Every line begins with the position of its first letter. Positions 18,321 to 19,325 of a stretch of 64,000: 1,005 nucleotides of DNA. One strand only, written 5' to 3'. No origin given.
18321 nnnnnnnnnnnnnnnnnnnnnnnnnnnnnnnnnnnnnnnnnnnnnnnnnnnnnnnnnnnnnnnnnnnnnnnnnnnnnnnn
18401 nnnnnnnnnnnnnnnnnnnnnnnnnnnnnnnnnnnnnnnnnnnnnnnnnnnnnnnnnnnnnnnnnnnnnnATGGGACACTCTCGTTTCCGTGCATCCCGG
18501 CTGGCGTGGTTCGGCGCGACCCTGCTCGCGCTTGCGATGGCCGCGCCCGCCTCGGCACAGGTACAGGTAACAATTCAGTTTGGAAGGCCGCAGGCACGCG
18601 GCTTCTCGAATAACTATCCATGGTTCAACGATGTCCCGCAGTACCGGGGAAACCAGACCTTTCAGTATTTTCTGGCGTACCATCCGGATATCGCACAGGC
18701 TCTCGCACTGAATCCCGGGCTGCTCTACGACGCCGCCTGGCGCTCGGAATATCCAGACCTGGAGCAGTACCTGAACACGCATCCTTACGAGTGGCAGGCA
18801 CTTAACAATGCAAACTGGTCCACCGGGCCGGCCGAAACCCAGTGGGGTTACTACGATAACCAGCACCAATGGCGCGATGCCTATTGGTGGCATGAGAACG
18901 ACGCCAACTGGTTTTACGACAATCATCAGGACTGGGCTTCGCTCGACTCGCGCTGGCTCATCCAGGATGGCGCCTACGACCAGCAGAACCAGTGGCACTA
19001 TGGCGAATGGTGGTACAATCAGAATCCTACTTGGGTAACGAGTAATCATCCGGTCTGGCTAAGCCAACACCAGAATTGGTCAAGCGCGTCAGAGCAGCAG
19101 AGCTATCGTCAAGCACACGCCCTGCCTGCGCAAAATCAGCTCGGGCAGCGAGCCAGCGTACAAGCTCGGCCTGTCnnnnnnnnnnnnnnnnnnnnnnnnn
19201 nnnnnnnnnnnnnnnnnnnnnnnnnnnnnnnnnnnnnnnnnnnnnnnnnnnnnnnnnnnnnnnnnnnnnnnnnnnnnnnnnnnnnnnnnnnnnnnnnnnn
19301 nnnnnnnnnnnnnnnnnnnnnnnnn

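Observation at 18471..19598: Novel secreted protein combining an extremely W/Y/N/Q-rich domain with 15 tandem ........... repeats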

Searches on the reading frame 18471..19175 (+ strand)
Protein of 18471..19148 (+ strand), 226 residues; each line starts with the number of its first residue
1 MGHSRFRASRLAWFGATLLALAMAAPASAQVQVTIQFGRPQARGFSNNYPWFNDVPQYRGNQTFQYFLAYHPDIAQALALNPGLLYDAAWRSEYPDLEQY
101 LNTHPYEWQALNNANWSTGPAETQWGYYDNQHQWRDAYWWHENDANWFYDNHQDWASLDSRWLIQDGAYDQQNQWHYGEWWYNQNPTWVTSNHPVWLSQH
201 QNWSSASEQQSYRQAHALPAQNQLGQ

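Call 7: find_homologous_proteins(query=window:18471-19148:+, max_evalue=0.01)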
Query seq(226 aa) (226 aa): 97 proteins with E <= 0.01 among 417 candidates.
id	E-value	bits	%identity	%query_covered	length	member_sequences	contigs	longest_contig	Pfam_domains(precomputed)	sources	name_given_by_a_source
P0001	3.1e-152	523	100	100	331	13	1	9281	-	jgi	-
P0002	1.3e-151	521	100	100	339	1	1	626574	-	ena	-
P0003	8.9e-150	515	99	100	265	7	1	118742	-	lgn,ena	-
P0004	2.5e-149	514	98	100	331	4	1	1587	-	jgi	jgi:hypothetical protein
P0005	1.7e-148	511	97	100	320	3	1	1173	-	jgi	jgi:hypothetical protein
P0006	3.2e-146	504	95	100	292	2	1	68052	-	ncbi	-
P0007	9.6e-144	496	100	95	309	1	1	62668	-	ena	-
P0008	9.5e-139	479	92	98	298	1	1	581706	-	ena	-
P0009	2.0e-131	455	86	100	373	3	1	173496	-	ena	-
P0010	9.5e-126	437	83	98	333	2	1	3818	-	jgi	jgi:hypothetical protein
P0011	1.4e-125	436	99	83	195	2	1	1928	-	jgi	jgi:hypothetical protein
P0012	7.8e-122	424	81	100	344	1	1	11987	-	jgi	jgi:hypothetical protein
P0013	1.9e-121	423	81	98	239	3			-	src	-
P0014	1.3e-116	407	77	97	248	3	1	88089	-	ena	-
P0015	1.8e-116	406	82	94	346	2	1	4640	-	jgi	-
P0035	1.5e-91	325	65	99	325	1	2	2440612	-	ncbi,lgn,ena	-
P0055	1.1e-87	312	63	95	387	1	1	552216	-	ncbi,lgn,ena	-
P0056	1.2e-87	312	66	90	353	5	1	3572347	-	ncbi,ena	-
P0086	8.2e-46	175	48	89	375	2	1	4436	-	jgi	-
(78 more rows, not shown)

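Call 16: find_encoding_contigs(protein=P0056, flank=6000, max_places=2)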
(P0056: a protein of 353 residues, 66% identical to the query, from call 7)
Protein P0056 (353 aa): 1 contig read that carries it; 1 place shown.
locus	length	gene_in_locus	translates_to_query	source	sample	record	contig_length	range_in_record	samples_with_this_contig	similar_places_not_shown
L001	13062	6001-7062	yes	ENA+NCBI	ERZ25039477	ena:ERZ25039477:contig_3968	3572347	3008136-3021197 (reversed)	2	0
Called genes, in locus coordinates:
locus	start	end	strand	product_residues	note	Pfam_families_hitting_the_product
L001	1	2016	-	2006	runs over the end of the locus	PF00550:PP-binding, PF00109:ketoacyl-synt, PF02801:Ketoacyl-synt_C, PF16197:KAsynt_C_assoc, PF22621:CurL-like_PKS_C, PF00698:Acyl_transf_1, PF21089:PKS_DH_N, PF14765:PS-DH, +5 more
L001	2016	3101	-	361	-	PF00501:AMP-binding, PF23024:AMP-dom_DIP2-like (faint), PF24919:Mug62 (weak)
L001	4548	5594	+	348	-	PF04972:BON, PF21937:Yop-YscD_ppl_2nd (faint), PF04972:BON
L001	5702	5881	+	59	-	PF05532:CsbD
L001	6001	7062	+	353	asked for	-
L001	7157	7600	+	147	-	-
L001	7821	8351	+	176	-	PF11453:DUF2950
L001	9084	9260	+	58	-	-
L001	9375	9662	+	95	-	-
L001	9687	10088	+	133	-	PF04972:BON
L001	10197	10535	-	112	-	-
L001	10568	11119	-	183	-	PF07813:LTXXQ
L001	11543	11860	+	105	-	-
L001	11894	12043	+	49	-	-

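Call 17: find_encoding_contigs(protein=P0035, flank=6000, max_places=2)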
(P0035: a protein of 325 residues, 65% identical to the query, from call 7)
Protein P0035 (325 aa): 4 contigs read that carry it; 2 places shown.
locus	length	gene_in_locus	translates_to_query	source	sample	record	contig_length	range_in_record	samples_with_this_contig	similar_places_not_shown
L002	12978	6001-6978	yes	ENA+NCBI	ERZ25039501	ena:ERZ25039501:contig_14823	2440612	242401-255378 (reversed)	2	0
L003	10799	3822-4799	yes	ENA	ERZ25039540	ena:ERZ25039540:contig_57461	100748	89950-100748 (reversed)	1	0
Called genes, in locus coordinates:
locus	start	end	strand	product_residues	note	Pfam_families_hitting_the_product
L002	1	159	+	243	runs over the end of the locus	PF00106:adh_short, PF13561:adh_short_C2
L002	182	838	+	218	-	PF02798:GST_N, PF13417:GST_N_3, PF13409:GST_N_2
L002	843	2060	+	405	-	PF02515:CoA_transf_3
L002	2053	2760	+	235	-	PF00106:adh_short, PF08659:KR (faint), PF13561:adh_short_C2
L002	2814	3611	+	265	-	-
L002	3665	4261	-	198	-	PF13545:HTH_Crp_2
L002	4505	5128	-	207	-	PF00027:cNMP_binding, PF13545:HTH_Crp_2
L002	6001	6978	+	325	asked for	-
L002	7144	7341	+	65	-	PF28077:THIVI_2564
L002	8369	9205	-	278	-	PF13489:Methyltransf_23 (weak), PF01135:PCMT (weak), PF01209:Ubie_methyltran (weak), PF13847:Methyltransf_31, PF08241:Methyltransf_11, PF08242:Methyltransf_12, PF13649:Methyltransf_25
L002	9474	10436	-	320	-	PF00561:Abhydrolase_1, PF12146:Hydrolase_4 (weak)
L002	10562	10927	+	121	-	-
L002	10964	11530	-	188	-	PF04390:LptE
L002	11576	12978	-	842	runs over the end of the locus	PF04453:LptD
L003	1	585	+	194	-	?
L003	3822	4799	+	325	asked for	-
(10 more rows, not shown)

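Call 19: predict_structure(alignment_id=A1)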
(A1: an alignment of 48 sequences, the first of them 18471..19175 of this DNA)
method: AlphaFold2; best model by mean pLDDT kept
length: 235 residues; sequences in the alignment: 48
mean_pLDDT: 68.6   pTM: 0.51
mean pLDDT of the five models: 68.6, 61.9, 57.4, 57.0, 56.9
residues with pLDDT >= 90: 22; 70-90: 118; 50-70: 45; < 50: 50
segments of 3 or more residues with pLDDT < 50: 1-8, 13-15, 23-37, 117-119, 218-235
pLDDT, mean of each block of 10 residues (from residue 1): 45 50 43 43 63 74 87 85 84 95 88 56 68 78 79 75 74 76 82 77 73 58 41 37
secondary structure, 60 per line:
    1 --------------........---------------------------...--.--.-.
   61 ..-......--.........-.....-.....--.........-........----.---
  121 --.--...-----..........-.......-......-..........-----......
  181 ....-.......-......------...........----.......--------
elements in order: H15-22 H64-69 H72-80 H82-86 H88-92 H95-103 H105-112 E126-128 E134-136 H137-143 H145-151 H153-158 H160-166 E167-169 E175-177 H178-184 H186-192 H194-199 H206-216 H221-227

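Call 22: find_encoding_contigs(protein=P0086, flank=6000, max_places=2)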
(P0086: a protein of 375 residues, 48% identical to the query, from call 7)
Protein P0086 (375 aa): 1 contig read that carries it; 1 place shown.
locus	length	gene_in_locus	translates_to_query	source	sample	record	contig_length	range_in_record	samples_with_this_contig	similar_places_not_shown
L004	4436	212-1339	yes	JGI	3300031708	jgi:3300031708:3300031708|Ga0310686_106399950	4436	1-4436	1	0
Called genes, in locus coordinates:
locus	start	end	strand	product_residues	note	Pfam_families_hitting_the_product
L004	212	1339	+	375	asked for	-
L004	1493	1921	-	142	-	PF00072:Response_reg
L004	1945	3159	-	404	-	PF00989:PAS, PF08448:PAS_4, PF13188:PAS_8 (weak), PF13426:PAS_9, PF00512:HisKA, PF02518:HATPase_c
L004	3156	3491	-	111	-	PF07689:KaiB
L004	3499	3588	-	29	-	-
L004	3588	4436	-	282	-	?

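Call 23: find_encoding_contigs(protein=P0055, flank=6000, max_places=2)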
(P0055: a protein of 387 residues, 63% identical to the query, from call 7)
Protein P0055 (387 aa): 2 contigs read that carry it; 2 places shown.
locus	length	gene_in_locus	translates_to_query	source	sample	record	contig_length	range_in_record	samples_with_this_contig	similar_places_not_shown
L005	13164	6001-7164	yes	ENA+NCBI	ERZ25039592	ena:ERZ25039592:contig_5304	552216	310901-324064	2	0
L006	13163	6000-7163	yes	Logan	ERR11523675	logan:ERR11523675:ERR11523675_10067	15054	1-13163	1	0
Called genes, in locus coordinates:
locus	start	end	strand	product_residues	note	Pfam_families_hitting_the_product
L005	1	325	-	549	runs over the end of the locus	PF00378:ECH_1, PF16113:ECH_2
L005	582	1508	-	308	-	PF01381:HTH_3, PF13560:HTH_31 (weak), PF01202:SKI, PF13238:AAA_18 (weak), PF13671:AAA_33 (weak)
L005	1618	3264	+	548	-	PF00501:AMP-binding, PF13193:AMP-binding_C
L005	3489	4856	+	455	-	PF13400:Tad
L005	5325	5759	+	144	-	PF07811:TadE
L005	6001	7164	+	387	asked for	-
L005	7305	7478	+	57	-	PF05532:CsbD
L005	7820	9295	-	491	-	PF04909:Amidohydro_2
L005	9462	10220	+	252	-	PF00378:ECH_1, PF16113:ECH_2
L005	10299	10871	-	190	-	-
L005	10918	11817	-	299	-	PF02668:TauD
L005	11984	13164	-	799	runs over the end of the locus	PF03176:MMPL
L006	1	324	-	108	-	?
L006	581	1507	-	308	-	PF01381:HTH_3, PF13560:HTH_31 (weak), PF01202:SKI, PF13238:AAA_18 (weak), PF13671:AAA_33 (weak)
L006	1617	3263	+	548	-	PF00501:AMP-binding, PF13193:AMP-binding_C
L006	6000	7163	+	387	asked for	-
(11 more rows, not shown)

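Call 24: fold_search(model_id=the predicted structure, library=pdb)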
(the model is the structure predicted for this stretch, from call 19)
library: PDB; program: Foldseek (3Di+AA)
matches with E <= 10: 4; with E <= 0.001: 0
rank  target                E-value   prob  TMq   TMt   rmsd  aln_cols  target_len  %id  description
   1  7cyz_B                4.5e+00  0.01  0.12  0.09  14.4       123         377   12  The structure of human ORP3 OSBP-related domain (released 2020-10-28)
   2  9bde_R                6.7e+00  0.01  0.09  0.09  10.5        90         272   12  Middle Region of Apolipoprotein B 100 bound to Low Density Lipoprotein Receptor (released 2024-12-25)
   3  8p7a_B                7.5e+00  0.02  0.13  0.10  10.4        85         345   12  Crystal structure of the ORD domain of human ORP8 (released 2023-08-23)
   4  7cyz_A                9.5e+00  0.01  0.13  0.10   8.4        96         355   11  The structure of human ORP3 OSBP-related domain (released 2020-10-28)
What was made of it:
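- Tried and rejected: Structure search: Foldseek against PDB found nothing (best E 4.5, call 24).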

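Call 25: find_related_loci(query=A1, collection=genome_contigs, flank=6000)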
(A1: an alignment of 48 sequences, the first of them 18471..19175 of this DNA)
Query A1 (235 aa) in genome_contigs; peptide patterns used: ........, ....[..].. (x = any residue, [..] = any of these).
90 stretches matched a pattern; 63 encode a relative of the query (tblastn E <= 1e-3); 60 distinct loci.
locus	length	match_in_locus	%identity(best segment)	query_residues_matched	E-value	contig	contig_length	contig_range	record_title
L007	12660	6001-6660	77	1-220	1e-115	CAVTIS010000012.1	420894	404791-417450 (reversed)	MAG: uncultured delta proteobacterium isolate MFD05705.bin.1.131 genome assembly, contig: contig_66844, whole genome sho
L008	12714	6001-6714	68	1-233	4e-109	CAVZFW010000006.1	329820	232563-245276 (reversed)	MAG: uncultured delta proteobacterium isolate MFD05513.bin.2.80 genome assembly, contig: contig_28646, whole genome shot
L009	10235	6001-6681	64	1-233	5e-97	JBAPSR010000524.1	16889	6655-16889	MAG: Candidatus Binataceae bacterium isolate MFD01145_ilm_asm_bin37 k127_92760, whole genome shotgun sequence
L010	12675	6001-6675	64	3-233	4e-96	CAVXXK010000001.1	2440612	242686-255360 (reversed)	MAG: uncultured delta proteobacterium isolate MFD03044.bin.1.149 genome assembly, contig: contig_14823, whole genome sho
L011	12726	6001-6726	61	1-225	3e-94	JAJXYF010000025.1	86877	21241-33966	MAG: Deltaproteobacteria bacterium isolate BP6.bin67 NODE_410_length_86877_cov_4.480300, whole genome shotgun sequence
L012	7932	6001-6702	61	3-235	2e-94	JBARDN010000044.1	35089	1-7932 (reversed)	MAG: Candidatus Binataceae bacterium isolate MFD06347_ilm_asm_bin10 k127_467155, whole genome shotgun sequence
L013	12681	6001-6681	61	4-235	1e-92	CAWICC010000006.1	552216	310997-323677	MAG: uncultured delta proteobacterium isolate MFD09495.bin.2.82 genome assembly, contig: contig_5304, whole genome shotg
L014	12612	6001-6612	67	14-223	2e-91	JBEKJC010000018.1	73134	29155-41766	MAG: Candidatus Binataceae bacterium isolate SPRUCE 314 SPRUCE_314_18, whole genome shotgun sequence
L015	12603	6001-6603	67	1-203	7e-91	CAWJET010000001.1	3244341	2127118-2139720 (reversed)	MAG: uncultured delta proteobacterium isolate MFD09222.bin.1.22 genome assembly, contig: contig_37878, whole genome shot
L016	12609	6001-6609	66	1-204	3e-89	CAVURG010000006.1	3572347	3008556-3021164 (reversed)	MAG: uncultured delta proteobacterium isolate MFD01299.bin.2.36 genome assembly, contig: contig_3968, whole genome shotg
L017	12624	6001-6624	65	1-209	6e-89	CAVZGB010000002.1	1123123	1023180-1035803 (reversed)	MAG: uncultured delta proteobacterium isolate MFD05521.bin.1.220 genome assembly, contig: contig_13144, whole genome sho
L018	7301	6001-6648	65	1-215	7e-87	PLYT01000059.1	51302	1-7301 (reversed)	MAG: Betaproteobacteria bacterium isolate palsa_1003 73.20120700_P3D.240_contig_136005, whole genome shotgun sequence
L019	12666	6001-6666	64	6-233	1e-94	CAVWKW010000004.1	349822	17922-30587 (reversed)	MAG: uncultured delta proteobacterium isolate MFD04434.bin.1.117 genome assembly, contig: contig_51802, whole genome sho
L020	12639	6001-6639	61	1-215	1e-83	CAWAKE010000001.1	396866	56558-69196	MAG: uncultured delta proteobacterium isolate MFD02416.bin.1.126 genome assembly, contig: contig_25862, whole genome sho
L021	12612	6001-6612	66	1-205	3e-83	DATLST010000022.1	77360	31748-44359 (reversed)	MAG TPA_asm: Candidatus Acidiferrales bacterium isolate SMAG_U13937 k141_737941, whole genome shotgun sequence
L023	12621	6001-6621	62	4-209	8e-78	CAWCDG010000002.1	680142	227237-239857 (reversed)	MAG: uncultured delta proteobacterium isolate MFD09286.bin.2.99 genome assembly, contig: contig_16316, whole genome shot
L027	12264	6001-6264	65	126-213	1e-33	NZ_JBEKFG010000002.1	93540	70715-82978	MAG: Candidatus Binatus sp. isolate SPRUCE 224 SPRUCE_224_2, whole genome shotgun sequence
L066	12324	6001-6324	48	123-232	2e-27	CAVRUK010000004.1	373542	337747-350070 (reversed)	MAG: uncultured delta proteobacterium isolate MFD02248.bin.1.51 genome assembly, contig: contig_69785, whole genome shot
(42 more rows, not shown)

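Call 33: find_encoding_contigs(protein=P0003, flank=3000, max_places=2)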
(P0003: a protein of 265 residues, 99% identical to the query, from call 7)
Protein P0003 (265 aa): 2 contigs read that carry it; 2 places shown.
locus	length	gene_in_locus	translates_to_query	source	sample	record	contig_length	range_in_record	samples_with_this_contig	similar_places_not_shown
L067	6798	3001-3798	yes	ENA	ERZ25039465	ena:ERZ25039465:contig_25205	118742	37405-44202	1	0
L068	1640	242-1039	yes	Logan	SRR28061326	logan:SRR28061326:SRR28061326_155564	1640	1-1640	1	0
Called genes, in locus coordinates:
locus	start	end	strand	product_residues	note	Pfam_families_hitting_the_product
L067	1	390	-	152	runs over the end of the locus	PF00072:Response_reg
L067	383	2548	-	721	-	PF05227:CHASE3, PF00989:PAS, PF08448:PAS_4, PF13426:PAS_9, PF00989:PAS, PF08448:PAS_4, PF13426:PAS_9, PF00512:HisKA, +6 more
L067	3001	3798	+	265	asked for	-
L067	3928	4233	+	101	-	-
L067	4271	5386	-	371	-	PF02239:Cytochrom_D1 (faint), PF23414:Beta-prop_EML_2 (faint), PF24814:WD40_Prp19 (faint), PF25175:Beta-prop_WDR5 (faint), PF23381:Beta-prop_IFT122_1st (faint), PF25174:Beta-prop_THOC3, PF24796:WDR55 (faint)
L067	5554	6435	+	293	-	PF05721:PhyH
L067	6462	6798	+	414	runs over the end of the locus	PF09594:GT87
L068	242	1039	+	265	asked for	-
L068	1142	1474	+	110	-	-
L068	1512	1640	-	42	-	?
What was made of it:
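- The 2-unit allele was recovered from two independent assemblies, L067 and L068 (call 33). The 2-unit allele was found in two different samples and assemblers (call 33).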

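Call 34: find_encoding_contigs(protein=P0001, flank=3000, max_places=3)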
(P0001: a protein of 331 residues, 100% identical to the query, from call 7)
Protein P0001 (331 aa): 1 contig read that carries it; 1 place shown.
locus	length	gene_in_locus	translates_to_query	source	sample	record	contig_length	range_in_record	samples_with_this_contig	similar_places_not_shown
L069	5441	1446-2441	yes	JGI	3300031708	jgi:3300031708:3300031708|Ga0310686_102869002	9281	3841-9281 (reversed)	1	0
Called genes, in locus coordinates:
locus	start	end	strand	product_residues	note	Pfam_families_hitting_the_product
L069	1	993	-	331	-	?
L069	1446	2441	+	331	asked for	-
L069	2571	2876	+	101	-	-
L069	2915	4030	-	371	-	PF02239:Cytochrom_D1 (faint), PF23414:Beta-prop_EML_2 (faint), PF24814:WD40_Prp19 (faint), PF25175:Beta-prop_WDR5 (faint), PF23381:Beta-prop_IFT122_1st (faint), PF25174:Beta-prop_THOC3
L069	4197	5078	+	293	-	PF05721:PhyH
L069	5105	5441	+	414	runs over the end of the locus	PF09594:GT87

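Call 35: find_encoding_contigs(protein=P0002, flank=3000, max_places=2)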
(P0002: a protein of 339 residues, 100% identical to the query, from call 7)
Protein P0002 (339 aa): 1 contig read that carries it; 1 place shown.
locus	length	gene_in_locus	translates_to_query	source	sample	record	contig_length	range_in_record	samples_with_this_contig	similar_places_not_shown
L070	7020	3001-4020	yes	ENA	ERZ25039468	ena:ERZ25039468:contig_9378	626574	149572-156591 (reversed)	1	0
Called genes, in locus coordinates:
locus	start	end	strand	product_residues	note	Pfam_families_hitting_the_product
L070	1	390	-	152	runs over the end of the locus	PF00072:Response_reg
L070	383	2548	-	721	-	PF05227:CHASE3, PF00989:PAS, PF08448:PAS_4, PF13426:PAS_9, PF00989:PAS, PF08448:PAS_4, PF13426:PAS_9, PF00512:HisKA, +6 more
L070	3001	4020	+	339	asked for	-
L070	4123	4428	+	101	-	-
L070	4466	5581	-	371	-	PF02239:Cytochrom_D1 (faint), PF23414:Beta-prop_EML_2 (faint), PF24814:WD40_Prp19 (faint), PF25175:Beta-prop_WDR5 (faint), PF23381:Beta-prop_IFT122_1st (faint), PF25174:Beta-prop_THOC3, PF24796:WDR55 (faint)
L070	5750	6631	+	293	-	PF05721:PhyH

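Call 59: search_protein_families(library=ncbifam, proteins=[L027:5719-6615:+, L066:4412-4801:+], max_evalue=1)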
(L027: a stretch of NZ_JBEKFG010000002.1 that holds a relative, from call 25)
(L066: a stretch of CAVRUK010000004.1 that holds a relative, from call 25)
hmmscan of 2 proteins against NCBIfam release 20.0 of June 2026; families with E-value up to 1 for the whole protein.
L027:5719-6615:+ (298 aa): 1 family
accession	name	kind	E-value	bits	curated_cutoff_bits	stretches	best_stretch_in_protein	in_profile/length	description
TIGR04200.2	targ_of_XrtJ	subfamily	0.23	11.2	40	1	13-36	1-24/57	PExPT-CTERM protein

L066:4412-4801:+ (129 aa): 0 families

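Call 61: search_protein_families(library=pfam, proteins=[L066:4412-4801:+, L027:5719-6615:+, L017:7129-7380:+], max_evalue=1)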
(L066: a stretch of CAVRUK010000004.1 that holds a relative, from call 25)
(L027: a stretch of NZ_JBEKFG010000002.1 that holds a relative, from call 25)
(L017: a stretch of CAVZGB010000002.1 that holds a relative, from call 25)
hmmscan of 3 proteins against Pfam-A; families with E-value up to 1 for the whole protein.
L066:4412-4801:+ (129 aa): 0 families

L027:5719-6615:+ (298 aa): 0 families

L017:7129-7380:+ (83 aa): 1 family
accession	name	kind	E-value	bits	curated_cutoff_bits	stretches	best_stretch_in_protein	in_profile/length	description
PF20134.4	DUF6524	-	0.14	12.4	27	1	10-70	51-111/131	Family of unknown function (DUF6524)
